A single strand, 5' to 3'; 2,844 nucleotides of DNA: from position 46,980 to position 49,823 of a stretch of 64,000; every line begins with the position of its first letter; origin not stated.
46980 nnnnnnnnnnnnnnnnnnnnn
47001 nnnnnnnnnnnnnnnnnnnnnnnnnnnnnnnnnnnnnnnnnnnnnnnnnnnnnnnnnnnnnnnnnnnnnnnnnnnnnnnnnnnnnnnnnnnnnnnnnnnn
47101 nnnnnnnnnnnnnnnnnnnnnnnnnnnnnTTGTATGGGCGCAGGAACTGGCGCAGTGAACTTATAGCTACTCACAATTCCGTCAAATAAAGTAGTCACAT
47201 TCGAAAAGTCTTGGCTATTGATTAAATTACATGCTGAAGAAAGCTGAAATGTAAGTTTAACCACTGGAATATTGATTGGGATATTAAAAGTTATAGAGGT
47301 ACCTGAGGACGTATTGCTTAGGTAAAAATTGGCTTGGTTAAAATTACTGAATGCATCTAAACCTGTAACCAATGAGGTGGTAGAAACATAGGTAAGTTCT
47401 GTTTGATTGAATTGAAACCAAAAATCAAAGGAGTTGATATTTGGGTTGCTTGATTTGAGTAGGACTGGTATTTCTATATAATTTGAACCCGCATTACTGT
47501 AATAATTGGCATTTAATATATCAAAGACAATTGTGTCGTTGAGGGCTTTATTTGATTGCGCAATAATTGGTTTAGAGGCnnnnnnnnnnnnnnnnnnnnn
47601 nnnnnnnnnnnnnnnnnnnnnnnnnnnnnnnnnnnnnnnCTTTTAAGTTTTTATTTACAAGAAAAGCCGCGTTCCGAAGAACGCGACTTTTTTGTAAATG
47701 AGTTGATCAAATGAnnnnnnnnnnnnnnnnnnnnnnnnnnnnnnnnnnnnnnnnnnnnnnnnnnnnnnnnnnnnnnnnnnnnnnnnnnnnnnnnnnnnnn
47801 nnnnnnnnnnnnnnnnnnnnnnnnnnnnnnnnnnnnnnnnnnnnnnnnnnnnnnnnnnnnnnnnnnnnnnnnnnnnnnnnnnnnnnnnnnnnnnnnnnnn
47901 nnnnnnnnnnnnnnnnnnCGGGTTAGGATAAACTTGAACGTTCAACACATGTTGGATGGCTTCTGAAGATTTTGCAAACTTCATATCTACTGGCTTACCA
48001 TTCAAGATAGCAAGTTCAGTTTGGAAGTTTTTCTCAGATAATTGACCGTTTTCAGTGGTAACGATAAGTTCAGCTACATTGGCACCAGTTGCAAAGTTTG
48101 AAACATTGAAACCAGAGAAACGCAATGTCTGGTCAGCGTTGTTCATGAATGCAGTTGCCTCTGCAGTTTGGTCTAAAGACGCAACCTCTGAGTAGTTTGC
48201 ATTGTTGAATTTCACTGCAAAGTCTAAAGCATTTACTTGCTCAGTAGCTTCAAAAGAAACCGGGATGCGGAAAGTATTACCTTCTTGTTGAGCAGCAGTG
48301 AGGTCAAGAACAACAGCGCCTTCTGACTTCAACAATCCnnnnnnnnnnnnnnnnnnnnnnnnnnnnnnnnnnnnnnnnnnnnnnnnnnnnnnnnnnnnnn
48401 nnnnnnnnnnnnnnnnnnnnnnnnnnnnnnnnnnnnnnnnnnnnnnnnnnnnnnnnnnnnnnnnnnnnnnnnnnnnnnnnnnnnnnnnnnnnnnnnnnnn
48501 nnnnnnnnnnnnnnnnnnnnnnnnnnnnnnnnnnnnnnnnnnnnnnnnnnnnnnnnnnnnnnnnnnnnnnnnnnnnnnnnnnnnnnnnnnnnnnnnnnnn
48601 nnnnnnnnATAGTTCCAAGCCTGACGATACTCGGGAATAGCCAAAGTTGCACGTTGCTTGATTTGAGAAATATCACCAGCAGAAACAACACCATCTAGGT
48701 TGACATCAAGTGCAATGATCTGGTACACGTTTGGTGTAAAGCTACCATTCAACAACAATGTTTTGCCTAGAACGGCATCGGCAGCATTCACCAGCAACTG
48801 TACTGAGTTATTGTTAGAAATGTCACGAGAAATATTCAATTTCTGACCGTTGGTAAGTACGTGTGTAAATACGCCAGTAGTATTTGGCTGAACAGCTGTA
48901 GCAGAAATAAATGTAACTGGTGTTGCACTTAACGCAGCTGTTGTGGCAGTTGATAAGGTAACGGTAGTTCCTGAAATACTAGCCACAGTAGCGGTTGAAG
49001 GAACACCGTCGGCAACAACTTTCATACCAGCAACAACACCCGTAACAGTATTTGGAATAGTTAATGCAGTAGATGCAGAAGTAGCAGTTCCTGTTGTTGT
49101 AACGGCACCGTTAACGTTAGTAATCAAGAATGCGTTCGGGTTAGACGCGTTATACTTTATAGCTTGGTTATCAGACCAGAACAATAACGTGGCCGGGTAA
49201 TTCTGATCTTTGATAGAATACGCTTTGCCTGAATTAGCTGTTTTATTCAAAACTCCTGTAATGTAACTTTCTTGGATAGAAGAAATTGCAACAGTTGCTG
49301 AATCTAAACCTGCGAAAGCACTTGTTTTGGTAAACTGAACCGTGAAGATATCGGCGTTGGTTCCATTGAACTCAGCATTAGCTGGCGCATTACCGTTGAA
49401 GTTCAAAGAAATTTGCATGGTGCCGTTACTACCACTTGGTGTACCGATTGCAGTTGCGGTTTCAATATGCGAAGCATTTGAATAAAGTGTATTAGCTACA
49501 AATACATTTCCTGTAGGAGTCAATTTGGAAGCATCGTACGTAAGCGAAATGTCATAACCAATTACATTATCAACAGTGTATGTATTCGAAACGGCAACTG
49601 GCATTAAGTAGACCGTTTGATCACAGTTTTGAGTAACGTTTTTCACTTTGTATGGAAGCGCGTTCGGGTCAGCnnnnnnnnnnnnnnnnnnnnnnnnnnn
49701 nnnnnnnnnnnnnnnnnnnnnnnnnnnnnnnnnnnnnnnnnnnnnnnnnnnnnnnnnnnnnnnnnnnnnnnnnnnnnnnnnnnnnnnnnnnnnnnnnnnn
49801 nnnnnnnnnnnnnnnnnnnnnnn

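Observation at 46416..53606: Cohesin-like and dockerin-like modules spread over three consecutive surface proteins, suggesting a T9SS-anchored scaffold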

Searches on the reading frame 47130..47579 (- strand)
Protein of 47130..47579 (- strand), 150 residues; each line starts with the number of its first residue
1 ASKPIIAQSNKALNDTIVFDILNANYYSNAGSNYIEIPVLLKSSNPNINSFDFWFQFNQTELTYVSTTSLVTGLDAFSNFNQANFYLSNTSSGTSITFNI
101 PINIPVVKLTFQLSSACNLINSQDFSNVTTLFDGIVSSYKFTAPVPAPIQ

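Call 6: search_protein_families(library=pfam, proteins=[window:47130-47579:-], max_evalue=10)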
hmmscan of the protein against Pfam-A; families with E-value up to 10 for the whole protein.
seq(150 aa): 2 families
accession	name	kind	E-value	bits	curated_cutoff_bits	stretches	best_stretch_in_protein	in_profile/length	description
PF00963.24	Cohesin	-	0.011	16.3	24.1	1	30-130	12-119/139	Cohesin domain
PF22235.1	FAS1_thioest_ins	-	0.7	10.7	27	0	54-94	27-66/98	Fatty acid synthase subunit beta, insertion domain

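Call 7: search_protein_families(library=ncbifam, proteins=[window:47130-47579:-], max_evalue=10)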
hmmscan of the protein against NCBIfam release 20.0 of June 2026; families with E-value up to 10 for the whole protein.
seq(150 aa): 0 families

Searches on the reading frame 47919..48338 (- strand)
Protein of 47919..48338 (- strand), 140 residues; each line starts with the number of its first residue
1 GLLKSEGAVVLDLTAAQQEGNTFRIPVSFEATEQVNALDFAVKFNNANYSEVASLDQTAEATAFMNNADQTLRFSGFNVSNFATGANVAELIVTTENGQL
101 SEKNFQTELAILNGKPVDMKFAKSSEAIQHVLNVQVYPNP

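Call 6: search_protein_families(library=pfam, proteins=[window:47919-48338:-], max_evalue=10)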
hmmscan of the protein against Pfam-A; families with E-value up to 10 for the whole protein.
seq(140 aa): 1 family
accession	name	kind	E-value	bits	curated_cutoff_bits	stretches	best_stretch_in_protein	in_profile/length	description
PF21158.3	flgK_1st_1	-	0.0023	18.4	24.2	1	16-84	4-70/81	Flagellar hook-associated protein 1, D2-like domain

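Call 7: search_protein_families(library=ncbifam, proteins=[window:47919-48338:-], max_evalue=10)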
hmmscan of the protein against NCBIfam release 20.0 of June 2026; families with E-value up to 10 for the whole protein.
seq(140 aa): 1 family
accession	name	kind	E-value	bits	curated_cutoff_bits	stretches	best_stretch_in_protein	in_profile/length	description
NF003166.0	PRK04149.1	subfamily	0.07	11.5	387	1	89-132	233-275/393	sulfate adenylyltransferase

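Call 41: search_solved_structures(query=A4, max_evalue=10, show_alignments=1)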
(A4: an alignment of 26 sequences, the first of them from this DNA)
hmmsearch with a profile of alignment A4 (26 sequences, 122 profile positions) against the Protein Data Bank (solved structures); distinct sequences matched with E-value up to 10: 5.
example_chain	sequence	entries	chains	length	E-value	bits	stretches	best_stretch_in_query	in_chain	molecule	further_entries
2xdh_A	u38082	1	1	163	0.0033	20.8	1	14-111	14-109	COHESIN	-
5nrk_A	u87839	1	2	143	0.78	13.1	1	15-47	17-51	Endoglucanase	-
5nrm_A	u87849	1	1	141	0.83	13.1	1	15-47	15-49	Endoglucanase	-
2f0x_A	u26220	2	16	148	0.99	12.8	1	42-88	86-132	Thioesterase superfamily member 2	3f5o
2h4u_A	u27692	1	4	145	1.3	12.4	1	42-86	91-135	Thioesterase superfamily member 2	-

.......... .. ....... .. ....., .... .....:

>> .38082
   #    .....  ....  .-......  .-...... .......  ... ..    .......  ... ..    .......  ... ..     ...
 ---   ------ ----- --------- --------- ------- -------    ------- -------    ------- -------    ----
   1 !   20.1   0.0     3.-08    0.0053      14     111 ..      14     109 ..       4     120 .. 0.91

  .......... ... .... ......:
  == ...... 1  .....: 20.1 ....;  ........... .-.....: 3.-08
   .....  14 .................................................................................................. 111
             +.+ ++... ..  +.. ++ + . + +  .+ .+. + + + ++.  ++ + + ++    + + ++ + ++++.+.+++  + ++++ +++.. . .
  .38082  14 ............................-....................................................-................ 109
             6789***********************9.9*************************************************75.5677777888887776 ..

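Call 77: find_homologous_proteins(query=A4, max_evalue=0.001)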
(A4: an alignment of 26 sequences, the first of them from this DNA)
Query A4 (26 sequences) (120 aa, profile of the alignment): 13 proteins with E <= 0.001 among 861 candidates.
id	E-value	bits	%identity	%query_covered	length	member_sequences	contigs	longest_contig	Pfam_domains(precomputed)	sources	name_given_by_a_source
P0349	2.7e-34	136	29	94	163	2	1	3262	PF00963.25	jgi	jgi:hypothetical protein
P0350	8.5e-30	121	60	99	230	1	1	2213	PF18962.8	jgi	jgi:hypothetical protein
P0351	2.7e-29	120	60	99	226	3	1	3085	PF18962.8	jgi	jgi:hypothetical protein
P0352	4.5e-28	116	75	99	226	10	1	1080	PF18962.8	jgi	jgi:hypothetical protein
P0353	6.3e-23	99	29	55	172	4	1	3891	PF18962.8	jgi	jgi:hypothetical protein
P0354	6.3e-19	86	27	43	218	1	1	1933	-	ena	-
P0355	1.8e-18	85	23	49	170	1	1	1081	-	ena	-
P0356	5.7e-16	77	23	88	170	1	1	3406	-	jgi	jgi:hypothetical protein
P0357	1.5e-14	72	28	62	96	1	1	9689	-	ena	-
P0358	2.7e-14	71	27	43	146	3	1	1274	-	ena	-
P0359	2.4e-12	65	29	48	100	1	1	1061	-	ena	-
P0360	1.7e-9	56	76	63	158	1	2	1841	PF18962.8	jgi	jgi:hypothetical protein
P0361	7.5e-9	54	26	38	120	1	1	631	-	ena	-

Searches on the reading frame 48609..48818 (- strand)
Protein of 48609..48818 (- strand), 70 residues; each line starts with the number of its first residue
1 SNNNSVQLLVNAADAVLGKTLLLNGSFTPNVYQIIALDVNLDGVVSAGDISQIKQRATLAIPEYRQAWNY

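Call 6: search_protein_families(library=pfam, proteins=[window:48609-48818:-], max_evalue=10)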
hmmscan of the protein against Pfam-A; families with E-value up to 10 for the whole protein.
seq(70 aa): 1 family
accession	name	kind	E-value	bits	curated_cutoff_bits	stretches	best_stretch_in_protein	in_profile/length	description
PF00404.24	Dockerin_1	-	5.8e-06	26.8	22.9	1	10-56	10-55/57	Dockerin type I domain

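Call 7: search_protein_families(library=ncbifam, proteins=[window:48609-48818:-], max_evalue=10)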
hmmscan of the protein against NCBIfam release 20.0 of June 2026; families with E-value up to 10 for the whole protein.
seq(70 aa): 0 families

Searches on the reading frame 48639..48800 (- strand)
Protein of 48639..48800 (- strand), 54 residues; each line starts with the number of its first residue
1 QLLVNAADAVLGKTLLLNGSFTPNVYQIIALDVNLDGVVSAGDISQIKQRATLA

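Call 45: search_solved_structures(query=A5, max_evalue=10, show_alignments=2)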
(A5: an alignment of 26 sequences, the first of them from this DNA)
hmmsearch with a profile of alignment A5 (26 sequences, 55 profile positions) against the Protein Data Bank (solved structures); distinct sequences matched with E-value up to 10: 28.
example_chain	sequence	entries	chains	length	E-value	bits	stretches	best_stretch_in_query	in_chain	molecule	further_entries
4fl4_A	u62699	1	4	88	1.9e-06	30.9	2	4-48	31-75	Glycoside hydrolase family 9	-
8zvk_A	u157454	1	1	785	0.00051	23.1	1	4-45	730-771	AaBgIC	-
4cj0_A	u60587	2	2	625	0.0016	21.5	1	4-48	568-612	ENDOGLUCANASE D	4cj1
2ccl_B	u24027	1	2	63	0.0017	21.4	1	33-53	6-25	ENDO-1,4-BETA-XYLANASE Y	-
1clc_A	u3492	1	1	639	0.0017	21.4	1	4-48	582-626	ENDOGLUCANASE CELD; EC: 3.2.1.4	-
4uyp_B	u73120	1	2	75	0.0076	19.3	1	4-45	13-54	Cellulosomal scaffoldin adaptor protein B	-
1ohz_B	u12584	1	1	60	0.011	18.9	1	33-53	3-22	ENDO-1,4-BETA-XYLANASE Y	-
4zcu_A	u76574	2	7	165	0.04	17.1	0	31-47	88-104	Calcium-binding mitochondrial carrier protein SCaMC-1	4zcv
4uyq_B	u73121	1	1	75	0.043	16.9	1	7-44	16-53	Cellulosomal scaffoldin adaptor protein B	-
4n5x_A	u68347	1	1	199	0.079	16.1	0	31-47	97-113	Calcium-binding mitochondrial carrier protein SCaMC-1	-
1daq_A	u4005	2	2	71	0.082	16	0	33-45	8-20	ENDOGLUCANASE SS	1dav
2mte_A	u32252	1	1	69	0.086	16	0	33-45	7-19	Cellulose 1,4-beta-cellobiosidase (reducing end) CelS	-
9qf9_A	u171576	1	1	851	0.14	15.3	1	29-50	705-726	Ruminococcus bromii Amy16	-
6kg9_A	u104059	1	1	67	0.18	15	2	3-45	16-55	And cellulose-binding endoglucanase family 9 CelL ortholog dockerin domain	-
2yik_A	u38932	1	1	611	0.22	14.7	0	31-49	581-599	ENDOGLUCANASE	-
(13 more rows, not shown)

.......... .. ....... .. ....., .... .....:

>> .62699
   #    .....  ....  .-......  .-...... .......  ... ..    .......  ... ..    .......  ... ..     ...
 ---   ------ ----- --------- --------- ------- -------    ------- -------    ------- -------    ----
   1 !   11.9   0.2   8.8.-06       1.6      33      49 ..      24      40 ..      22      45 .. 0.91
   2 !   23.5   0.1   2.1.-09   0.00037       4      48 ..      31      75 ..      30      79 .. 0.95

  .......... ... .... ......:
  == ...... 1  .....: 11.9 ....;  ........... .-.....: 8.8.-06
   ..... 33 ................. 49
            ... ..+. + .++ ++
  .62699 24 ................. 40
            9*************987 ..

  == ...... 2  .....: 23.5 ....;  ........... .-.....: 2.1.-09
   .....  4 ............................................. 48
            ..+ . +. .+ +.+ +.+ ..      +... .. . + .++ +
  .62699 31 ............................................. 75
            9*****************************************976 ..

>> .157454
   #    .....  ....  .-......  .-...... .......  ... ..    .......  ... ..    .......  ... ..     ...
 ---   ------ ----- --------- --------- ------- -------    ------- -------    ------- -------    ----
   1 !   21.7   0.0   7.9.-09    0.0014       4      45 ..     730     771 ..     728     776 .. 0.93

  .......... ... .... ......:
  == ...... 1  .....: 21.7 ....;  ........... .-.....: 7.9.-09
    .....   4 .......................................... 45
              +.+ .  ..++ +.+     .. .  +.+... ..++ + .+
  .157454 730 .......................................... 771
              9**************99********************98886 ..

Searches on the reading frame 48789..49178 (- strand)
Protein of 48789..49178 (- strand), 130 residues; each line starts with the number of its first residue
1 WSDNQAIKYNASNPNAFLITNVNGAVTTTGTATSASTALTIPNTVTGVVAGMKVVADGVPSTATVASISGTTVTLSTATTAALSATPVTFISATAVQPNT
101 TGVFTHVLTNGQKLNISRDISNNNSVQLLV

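Call 6: search_protein_families(library=pfam, proteins=[window:48789-49178:-], max_evalue=10)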
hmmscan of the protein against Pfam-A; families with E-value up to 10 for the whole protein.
seq(130 aa): 0 families

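Call 7: search_protein_families(library=ncbifam, proteins=[window:48789-49178:-], max_evalue=10)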
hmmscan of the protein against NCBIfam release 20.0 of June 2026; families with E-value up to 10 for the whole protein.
seq(130 aa): 2 families
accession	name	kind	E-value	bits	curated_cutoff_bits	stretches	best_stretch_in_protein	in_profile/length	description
NF004353.0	PRK05731.2-2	equivalog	0.0045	16.1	301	1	40-111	26-97/311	thiamine-phosphate kinase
NF058603.1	SCO2097_fam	equivalog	0.038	14.3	110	1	30-86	31-87/129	SCO2097 family morphological protein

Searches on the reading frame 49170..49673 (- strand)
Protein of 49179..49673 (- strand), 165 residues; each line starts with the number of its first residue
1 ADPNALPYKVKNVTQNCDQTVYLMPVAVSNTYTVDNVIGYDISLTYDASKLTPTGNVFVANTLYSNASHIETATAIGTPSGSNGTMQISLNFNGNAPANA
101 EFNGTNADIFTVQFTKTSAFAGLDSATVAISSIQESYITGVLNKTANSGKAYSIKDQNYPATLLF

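Call 6: search_protein_families(library=pfam, proteins=[window:49179-49673:-], max_evalue=10)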
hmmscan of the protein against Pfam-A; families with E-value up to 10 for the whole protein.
seq(165 aa): 3 families
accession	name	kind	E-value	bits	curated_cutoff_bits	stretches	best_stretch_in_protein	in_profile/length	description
PF18283.7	CBM77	-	0.041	14.7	25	1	52-110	25-81/108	Carbohydrate binding module 77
PF00963.24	Cohesin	-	0.052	14.2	24.1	1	9-121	4-106/139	Cohesin domain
PF11866.13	DUF3386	-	0.083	12.8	25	1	22-72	8-59/211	Protein of unknown function (DUF3386)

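Call 7: search_protein_families(library=ncbifam, proteins=[window:49179-49673:-], max_evalue=10)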
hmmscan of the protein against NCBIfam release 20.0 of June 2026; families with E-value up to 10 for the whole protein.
seq(165 aa): 0 families

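Call 40: search_solved_structures(query=A3, max_evalue=10, show_alignments=1)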
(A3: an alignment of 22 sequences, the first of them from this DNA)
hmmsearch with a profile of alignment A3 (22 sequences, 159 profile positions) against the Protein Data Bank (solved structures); distinct sequences matched with E-value up to 10: 3.
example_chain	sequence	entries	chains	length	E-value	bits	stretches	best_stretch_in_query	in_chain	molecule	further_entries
8eow_A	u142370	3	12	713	0.67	13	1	26-72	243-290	Potassium voltage-gated channel subfamily H member 1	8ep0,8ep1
6pbx_A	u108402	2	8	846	0.81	12.7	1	26-72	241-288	Potassium voltage-gated channel subfamily H member 1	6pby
5k7l_A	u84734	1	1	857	0.82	12.7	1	26-72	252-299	Potassium voltage-gated channel subfamily H member 1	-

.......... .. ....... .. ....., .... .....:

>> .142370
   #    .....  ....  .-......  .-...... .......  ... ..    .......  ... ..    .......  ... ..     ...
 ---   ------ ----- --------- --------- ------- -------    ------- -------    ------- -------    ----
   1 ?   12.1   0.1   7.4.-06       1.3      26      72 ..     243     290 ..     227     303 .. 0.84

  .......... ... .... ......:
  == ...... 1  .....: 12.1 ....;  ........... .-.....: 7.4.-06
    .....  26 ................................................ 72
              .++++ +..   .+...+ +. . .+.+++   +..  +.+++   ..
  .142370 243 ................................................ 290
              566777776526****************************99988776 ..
